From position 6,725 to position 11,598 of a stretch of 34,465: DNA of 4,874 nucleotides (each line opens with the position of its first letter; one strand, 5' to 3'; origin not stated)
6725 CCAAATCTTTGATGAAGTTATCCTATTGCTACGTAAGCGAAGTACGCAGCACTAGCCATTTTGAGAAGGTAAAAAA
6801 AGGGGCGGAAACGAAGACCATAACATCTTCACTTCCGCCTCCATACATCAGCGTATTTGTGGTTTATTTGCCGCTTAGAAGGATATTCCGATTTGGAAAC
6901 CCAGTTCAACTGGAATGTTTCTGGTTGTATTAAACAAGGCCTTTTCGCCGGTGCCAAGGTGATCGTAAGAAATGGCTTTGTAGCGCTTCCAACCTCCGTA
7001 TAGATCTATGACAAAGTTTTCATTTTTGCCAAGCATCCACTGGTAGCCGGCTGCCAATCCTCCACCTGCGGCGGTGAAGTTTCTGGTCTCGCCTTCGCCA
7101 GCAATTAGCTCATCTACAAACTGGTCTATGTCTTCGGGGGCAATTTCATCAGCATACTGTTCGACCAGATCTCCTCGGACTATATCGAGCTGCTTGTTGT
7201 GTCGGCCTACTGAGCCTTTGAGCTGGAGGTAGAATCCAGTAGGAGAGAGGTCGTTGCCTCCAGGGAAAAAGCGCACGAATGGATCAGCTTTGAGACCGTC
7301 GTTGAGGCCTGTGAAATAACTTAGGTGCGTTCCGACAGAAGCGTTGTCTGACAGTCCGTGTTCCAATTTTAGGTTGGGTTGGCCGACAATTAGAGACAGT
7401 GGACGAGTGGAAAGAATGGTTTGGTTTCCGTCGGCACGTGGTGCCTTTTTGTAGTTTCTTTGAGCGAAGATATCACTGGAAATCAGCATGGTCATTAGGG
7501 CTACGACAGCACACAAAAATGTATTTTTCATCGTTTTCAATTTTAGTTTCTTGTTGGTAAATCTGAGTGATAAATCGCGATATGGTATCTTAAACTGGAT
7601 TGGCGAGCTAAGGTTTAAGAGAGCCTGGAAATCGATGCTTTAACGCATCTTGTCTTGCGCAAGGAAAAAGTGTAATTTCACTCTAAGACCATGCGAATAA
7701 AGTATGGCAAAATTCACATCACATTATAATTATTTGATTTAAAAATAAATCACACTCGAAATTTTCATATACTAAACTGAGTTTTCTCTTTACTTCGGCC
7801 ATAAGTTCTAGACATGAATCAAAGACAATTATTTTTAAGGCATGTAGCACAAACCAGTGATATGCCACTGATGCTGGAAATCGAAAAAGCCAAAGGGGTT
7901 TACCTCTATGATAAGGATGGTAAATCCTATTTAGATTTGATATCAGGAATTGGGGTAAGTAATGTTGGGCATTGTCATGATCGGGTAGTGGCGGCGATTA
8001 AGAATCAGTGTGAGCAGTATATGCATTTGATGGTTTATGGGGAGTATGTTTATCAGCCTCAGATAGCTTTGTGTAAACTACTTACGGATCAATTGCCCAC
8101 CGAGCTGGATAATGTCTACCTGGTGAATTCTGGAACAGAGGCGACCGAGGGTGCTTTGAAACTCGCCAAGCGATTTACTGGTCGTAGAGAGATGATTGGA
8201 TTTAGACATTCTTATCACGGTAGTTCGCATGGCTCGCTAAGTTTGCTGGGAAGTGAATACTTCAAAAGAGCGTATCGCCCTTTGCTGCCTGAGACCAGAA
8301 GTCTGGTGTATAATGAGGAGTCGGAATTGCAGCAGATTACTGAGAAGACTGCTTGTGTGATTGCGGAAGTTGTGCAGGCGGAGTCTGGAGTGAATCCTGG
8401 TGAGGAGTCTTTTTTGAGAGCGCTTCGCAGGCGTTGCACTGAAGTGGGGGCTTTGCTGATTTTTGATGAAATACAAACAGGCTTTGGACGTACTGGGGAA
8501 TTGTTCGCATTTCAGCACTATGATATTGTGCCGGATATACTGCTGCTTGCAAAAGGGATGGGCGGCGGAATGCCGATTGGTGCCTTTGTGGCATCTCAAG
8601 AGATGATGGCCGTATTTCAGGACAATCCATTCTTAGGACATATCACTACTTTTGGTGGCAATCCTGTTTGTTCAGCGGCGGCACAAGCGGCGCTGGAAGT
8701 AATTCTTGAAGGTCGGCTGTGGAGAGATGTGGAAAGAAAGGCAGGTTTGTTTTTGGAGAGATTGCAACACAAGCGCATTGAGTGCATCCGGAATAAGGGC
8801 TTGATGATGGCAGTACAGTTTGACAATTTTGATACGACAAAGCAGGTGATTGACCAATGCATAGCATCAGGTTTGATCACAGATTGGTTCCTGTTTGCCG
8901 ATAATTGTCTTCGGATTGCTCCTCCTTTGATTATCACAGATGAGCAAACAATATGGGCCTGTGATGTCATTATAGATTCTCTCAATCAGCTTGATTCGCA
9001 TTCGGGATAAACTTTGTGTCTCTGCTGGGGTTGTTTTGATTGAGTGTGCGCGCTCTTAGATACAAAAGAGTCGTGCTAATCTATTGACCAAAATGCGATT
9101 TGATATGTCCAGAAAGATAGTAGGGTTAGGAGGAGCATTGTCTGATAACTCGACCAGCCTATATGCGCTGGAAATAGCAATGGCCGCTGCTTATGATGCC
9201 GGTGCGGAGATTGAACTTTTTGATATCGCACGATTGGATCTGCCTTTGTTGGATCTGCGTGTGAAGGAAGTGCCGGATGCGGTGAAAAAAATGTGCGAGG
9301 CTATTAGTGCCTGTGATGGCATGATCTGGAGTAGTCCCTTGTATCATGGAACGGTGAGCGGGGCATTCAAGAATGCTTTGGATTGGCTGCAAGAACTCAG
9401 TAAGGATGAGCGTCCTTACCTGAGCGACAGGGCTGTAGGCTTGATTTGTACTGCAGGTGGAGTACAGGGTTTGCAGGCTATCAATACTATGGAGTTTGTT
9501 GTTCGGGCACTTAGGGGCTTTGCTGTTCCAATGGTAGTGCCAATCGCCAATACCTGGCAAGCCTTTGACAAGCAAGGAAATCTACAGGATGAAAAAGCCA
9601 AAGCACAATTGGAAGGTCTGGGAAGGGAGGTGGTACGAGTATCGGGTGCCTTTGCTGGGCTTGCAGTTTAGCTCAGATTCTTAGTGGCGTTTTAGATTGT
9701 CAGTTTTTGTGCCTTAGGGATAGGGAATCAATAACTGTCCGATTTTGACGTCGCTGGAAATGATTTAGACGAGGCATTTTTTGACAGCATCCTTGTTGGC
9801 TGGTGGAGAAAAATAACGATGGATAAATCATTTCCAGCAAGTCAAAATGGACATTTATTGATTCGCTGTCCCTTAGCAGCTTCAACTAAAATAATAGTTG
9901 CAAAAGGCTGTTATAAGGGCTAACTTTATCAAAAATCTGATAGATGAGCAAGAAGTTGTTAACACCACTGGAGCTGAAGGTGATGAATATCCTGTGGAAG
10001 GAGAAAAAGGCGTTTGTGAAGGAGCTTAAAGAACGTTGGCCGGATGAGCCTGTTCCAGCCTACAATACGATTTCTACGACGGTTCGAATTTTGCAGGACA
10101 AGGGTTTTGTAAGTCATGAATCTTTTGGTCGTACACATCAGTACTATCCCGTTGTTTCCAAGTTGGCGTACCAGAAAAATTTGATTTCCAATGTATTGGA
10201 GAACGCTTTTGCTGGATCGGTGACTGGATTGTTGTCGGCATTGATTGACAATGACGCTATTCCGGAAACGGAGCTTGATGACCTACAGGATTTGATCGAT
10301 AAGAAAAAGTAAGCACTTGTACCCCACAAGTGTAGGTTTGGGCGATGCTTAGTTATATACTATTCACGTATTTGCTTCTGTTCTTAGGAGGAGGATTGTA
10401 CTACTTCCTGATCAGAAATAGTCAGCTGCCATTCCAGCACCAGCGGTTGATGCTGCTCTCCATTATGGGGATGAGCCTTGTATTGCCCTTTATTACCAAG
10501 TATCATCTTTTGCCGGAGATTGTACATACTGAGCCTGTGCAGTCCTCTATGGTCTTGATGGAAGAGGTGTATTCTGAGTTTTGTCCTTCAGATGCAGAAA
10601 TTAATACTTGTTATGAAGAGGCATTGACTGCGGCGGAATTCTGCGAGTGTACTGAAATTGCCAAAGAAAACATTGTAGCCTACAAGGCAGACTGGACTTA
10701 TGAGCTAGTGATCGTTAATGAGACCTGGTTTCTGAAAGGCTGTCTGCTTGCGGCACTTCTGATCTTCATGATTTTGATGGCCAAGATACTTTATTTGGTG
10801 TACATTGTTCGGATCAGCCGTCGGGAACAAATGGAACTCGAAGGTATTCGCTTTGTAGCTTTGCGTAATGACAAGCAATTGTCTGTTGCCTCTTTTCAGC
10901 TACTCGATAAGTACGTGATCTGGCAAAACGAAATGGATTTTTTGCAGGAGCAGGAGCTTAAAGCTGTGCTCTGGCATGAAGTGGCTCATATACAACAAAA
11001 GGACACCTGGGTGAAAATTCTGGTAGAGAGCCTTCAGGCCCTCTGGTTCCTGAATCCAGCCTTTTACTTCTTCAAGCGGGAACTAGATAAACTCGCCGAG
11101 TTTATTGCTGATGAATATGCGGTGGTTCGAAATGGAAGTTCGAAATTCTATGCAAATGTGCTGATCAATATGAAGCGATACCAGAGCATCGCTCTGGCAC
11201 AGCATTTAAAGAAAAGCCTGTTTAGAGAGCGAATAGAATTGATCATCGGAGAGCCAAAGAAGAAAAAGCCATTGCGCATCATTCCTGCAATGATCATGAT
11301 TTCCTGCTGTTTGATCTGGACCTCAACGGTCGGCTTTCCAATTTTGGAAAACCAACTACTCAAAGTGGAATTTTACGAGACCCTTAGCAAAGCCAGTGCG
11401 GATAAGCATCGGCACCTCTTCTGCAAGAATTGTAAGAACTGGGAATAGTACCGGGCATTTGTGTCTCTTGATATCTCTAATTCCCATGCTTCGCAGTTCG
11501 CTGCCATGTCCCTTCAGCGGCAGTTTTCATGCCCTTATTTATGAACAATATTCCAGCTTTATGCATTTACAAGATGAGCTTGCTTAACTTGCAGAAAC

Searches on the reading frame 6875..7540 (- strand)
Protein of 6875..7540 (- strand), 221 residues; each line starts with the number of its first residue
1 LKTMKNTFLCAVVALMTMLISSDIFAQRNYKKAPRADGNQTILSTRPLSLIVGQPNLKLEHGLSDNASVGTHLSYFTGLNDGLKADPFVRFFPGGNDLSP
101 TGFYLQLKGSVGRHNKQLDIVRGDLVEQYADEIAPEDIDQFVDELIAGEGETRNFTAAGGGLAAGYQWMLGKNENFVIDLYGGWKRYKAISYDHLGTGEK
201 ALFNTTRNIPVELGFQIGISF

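Call 82: search_protein_families(library=pfam, proteins=[window:6875-7540:-], max_evalue=0.001)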
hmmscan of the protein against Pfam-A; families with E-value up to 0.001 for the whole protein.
window:6875-7540:- (221 aa): 1 family
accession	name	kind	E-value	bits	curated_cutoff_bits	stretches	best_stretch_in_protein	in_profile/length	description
PF12099.14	DUF3575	-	2.7e-05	24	21.1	1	40-200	17-155/177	Protein of unknown function (DUF3575)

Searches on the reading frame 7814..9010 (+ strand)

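Call 82: search_protein_families(library=pfam, proteins=[window:7814-9010:+], max_evalue=0.001)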
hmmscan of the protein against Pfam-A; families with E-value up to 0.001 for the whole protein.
window:7814-9010:+ (398 aa): 1 family
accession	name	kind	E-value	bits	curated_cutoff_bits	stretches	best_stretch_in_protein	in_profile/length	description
PF00202.27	Aminotran_3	-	3.4e-99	332.7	30.5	1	16-388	6-401/403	Aminotransferase class-III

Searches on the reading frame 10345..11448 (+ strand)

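Call 82: search_protein_families(library=pfam, proteins=[window:10345-11448:+], max_evalue=0.001)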
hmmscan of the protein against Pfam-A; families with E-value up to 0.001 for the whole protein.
window:10345-11448:+ (367 aa): 2 families
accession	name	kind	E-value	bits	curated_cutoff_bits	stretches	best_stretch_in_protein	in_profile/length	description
PF05569.17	Peptidase_M56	-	4.1e-13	49.6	31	1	172-300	158-296/296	BlaR1 peptidase M56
PF01435.24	Peptidase_M48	-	1.7e-05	25.2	20.3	1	191-243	50-106/186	Peptidase family M48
